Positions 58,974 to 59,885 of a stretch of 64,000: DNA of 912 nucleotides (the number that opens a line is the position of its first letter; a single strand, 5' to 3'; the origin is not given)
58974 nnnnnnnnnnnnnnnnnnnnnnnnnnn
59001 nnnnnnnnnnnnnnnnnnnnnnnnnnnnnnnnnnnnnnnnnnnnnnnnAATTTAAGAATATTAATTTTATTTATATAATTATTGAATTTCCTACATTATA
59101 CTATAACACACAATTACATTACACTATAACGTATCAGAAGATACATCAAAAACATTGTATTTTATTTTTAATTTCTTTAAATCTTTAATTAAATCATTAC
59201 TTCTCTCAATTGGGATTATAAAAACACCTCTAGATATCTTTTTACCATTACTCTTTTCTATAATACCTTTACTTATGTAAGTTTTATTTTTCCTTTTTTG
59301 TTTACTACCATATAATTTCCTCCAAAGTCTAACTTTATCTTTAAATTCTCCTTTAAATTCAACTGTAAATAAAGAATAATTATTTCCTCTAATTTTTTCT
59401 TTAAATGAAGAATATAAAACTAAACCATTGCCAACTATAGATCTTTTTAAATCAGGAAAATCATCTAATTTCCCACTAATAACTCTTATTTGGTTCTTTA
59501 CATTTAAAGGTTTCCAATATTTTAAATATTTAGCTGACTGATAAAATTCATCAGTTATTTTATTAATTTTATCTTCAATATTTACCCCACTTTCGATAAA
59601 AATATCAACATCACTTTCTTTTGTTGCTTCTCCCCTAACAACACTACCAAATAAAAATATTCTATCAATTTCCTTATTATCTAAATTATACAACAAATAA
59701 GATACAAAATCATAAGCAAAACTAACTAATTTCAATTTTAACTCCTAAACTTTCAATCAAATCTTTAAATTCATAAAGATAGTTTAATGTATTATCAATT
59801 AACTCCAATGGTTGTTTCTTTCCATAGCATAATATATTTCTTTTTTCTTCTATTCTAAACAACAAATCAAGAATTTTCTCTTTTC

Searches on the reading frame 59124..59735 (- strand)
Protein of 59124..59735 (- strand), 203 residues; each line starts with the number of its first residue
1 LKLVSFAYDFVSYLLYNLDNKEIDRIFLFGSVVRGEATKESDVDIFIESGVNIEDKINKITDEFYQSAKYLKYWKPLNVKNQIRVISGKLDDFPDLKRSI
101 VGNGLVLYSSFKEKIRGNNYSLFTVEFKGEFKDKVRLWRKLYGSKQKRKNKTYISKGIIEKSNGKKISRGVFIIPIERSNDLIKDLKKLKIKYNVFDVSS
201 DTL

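Call 7: search_protein_families(library=ncbifam, proteins=[window:59124-59735:-], max_evalue=0.01)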
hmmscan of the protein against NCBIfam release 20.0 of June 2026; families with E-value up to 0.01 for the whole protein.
window:59124-59735:- (203 aa): 2 families
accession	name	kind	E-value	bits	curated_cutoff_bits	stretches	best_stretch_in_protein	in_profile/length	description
NF047752.1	MntA_antitoxin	equivalog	1.2e-06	28.4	60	1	21-53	5-36/106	type VII toxin-antitoxin system MntA family adenylyltransferase antitoxin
NF051895.1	anti_phage_HalB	equivalog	0.0016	18.1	190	1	27-46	3-22/211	anti-phage Hailong system nucleotidyltransferase HalB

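Call 57: search_protein_families(library=pfam, proteins=[window:59124-59735:-], max_evalue=0.1)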
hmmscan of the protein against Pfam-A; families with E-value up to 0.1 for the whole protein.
window:59124-59735:- (203 aa): 3 families
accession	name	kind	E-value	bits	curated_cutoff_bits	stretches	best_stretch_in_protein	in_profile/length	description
PF18765.7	Polbeta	-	8.2e-11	42.4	26.9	1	20-110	10-90/93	Polymerase beta, Nucleotidyltransferase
PF01909.29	NTP_transf_2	-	1.5e-09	38.6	21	1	23-75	14-68/93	Nucleotidyltransferase domain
PF22600.2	MTPAP-like_central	-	0.0023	18.4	27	1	25-54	41-70/139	Poly(A) RNA polymerase, mitochondrial-like, central palm domain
